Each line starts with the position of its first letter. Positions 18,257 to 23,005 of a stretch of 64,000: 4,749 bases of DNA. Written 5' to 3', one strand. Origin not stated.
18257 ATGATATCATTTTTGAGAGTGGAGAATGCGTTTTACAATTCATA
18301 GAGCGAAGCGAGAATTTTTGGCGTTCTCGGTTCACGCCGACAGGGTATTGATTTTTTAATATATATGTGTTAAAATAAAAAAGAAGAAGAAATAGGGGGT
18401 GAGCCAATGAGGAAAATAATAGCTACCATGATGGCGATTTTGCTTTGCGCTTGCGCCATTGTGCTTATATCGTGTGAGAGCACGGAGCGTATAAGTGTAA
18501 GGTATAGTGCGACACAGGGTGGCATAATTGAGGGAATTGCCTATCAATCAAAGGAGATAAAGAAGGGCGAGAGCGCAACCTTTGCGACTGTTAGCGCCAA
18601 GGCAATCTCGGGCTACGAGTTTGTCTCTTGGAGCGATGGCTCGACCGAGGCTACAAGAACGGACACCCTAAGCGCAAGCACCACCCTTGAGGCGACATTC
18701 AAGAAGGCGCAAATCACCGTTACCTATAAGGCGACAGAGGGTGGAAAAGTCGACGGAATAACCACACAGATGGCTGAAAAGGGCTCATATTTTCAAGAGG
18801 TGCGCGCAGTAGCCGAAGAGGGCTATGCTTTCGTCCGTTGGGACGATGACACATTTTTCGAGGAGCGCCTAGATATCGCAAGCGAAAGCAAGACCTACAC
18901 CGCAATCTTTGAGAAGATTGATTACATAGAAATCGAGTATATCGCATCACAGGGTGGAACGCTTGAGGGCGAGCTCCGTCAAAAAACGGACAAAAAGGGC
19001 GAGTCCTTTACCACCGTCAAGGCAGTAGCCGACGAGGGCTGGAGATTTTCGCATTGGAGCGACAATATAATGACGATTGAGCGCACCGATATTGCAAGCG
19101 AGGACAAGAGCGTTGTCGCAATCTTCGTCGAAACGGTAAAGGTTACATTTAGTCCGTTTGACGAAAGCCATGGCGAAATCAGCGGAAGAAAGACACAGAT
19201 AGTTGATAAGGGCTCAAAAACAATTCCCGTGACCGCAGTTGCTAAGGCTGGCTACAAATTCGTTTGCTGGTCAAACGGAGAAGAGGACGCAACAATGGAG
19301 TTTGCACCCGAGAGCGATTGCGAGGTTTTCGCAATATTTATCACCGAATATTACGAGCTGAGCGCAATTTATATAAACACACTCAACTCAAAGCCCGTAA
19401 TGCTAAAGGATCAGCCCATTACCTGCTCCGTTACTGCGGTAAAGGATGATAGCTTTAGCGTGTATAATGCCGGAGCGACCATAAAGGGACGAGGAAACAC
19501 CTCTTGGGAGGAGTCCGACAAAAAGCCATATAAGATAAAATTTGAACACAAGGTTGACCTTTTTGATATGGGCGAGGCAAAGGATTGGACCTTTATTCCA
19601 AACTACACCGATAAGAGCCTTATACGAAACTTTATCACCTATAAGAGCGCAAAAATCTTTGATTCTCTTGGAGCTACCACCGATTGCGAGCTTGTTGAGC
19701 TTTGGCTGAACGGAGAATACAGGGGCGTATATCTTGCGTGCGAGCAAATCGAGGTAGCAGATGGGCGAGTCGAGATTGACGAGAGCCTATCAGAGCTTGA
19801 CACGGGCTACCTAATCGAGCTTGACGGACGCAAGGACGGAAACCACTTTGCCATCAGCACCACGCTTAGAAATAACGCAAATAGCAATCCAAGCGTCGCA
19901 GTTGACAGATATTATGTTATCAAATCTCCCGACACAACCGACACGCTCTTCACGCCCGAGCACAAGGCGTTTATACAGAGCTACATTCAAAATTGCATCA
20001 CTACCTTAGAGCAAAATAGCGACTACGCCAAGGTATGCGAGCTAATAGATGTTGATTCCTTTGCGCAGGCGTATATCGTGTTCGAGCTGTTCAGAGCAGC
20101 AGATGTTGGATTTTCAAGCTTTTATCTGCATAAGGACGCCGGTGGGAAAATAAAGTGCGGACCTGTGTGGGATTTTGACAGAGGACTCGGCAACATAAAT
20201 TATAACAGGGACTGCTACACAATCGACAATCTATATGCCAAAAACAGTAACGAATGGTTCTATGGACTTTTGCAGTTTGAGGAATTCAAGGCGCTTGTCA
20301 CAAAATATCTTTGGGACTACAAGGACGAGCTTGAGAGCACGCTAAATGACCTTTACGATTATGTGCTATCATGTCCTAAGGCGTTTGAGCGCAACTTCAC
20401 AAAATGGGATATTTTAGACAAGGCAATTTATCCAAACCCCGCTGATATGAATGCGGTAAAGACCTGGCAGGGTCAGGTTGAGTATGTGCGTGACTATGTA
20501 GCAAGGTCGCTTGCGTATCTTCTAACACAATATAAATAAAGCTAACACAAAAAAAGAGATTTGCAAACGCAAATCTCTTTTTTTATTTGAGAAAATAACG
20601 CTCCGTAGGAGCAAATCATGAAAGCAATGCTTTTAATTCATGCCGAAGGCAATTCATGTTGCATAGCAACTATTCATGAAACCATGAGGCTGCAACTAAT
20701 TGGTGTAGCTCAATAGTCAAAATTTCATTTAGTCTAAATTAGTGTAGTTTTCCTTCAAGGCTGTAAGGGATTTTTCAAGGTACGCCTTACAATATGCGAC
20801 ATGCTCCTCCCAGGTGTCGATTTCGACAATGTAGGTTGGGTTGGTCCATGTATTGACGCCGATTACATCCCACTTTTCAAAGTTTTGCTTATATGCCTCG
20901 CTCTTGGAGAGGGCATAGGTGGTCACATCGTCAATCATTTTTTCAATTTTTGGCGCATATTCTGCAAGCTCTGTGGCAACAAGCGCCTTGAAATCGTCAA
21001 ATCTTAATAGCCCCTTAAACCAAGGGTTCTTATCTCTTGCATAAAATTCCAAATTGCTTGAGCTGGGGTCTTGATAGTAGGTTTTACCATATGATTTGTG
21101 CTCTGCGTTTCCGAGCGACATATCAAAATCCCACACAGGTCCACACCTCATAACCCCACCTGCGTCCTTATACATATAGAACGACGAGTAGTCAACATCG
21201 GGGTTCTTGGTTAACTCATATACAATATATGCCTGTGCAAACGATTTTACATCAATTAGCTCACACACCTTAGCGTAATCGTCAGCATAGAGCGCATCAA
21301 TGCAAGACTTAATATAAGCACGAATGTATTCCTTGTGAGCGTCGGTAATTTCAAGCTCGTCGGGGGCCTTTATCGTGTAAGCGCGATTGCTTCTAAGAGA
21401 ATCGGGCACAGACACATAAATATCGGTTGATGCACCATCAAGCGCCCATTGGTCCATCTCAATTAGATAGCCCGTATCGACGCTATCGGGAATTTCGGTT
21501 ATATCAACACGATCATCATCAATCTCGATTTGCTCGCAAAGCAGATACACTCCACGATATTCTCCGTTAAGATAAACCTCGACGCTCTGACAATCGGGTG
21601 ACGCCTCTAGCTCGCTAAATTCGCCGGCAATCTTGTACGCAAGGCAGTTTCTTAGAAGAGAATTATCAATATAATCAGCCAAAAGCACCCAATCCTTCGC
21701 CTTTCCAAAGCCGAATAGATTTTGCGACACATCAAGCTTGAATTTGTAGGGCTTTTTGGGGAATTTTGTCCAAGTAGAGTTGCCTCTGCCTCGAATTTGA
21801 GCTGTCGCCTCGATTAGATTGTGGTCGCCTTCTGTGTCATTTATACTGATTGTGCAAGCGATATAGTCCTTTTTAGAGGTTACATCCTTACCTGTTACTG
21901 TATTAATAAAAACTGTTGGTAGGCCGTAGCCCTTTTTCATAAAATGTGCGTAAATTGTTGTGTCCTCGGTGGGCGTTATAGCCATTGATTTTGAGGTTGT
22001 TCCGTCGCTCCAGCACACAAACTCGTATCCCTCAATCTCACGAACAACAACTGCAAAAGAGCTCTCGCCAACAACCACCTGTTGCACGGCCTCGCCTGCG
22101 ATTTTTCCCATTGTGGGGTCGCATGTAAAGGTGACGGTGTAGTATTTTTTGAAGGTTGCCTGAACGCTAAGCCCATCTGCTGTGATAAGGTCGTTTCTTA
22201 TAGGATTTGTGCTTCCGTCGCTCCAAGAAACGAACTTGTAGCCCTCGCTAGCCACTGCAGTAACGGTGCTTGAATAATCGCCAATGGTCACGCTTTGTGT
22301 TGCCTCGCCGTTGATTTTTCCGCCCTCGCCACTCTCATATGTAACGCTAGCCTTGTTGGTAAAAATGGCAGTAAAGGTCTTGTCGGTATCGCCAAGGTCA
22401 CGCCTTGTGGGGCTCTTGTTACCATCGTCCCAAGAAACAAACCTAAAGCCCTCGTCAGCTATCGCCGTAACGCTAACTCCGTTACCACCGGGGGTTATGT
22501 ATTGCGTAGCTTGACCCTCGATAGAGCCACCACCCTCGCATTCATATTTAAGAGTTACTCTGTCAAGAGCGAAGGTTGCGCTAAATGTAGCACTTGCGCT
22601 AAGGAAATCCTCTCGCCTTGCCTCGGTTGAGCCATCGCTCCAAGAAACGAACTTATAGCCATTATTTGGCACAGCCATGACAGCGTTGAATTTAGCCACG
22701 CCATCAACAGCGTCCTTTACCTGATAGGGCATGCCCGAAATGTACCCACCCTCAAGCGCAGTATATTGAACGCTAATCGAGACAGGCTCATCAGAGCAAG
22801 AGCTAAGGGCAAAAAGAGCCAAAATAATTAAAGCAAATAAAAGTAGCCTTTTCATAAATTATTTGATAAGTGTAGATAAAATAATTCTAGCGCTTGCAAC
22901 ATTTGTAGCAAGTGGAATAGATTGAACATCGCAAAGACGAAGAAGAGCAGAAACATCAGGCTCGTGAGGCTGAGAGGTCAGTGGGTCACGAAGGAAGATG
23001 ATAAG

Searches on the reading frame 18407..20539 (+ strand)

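Call 52: search_protein_families(library=pfam, proteins=[window:18407-20539:+])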
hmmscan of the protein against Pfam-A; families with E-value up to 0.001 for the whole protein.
window:18407-20539:+ (710 aa): 3 families
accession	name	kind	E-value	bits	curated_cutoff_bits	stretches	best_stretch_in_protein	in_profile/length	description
PF08757.17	CotH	-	5.2e-35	121.9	23.8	1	359-705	1-322/322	CotH kinase protein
PF18998.6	Flg_new_2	-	3.5e-26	91.4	23.6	4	30-101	2-72/73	Divergent InlB B-repeat domain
PF09479.16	Flg_new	-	3.1e-11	43.7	27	0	251-303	5-52/65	Listeria-Bacteroides repeat domain (List_Bact_rpt)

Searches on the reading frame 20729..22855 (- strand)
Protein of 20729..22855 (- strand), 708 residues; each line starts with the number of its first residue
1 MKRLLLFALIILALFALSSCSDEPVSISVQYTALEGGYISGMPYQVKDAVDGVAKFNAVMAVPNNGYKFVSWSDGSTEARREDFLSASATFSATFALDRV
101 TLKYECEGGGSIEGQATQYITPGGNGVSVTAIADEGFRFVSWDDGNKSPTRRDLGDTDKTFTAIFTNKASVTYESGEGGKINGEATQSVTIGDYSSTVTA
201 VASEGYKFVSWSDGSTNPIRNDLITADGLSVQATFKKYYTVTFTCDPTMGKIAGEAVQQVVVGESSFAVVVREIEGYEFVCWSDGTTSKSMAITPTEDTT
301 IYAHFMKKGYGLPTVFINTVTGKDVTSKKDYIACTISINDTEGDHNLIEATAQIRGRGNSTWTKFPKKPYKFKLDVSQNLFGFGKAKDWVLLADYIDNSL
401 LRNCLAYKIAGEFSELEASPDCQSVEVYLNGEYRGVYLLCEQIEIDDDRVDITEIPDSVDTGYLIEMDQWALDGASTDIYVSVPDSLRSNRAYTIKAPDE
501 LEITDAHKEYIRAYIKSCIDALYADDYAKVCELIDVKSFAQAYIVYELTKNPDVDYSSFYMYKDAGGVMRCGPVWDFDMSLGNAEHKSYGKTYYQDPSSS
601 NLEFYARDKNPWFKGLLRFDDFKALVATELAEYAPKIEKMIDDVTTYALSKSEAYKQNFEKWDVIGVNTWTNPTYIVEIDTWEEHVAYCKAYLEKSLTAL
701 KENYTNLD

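Call 52: search_protein_families(library=pfam, proteins=[window:20729-22855:-])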
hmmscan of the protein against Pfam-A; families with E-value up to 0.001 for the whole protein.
window:20729-22855:- (708 aa): 3 families
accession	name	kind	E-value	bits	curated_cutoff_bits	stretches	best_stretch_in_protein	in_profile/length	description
PF08757.17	CotH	-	4.8e-43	148.3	23.8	1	354-696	1-318/322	CotH kinase protein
PF18998.6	Flg_new_2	-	5.4e-26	90.8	23.6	3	170-237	2-71/73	Divergent InlB B-repeat domain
PF09479.16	Flg_new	-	8.9e-09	35.8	27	0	239-304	1-65/65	Listeria-Bacteroides repeat domain (List_Bact_rpt)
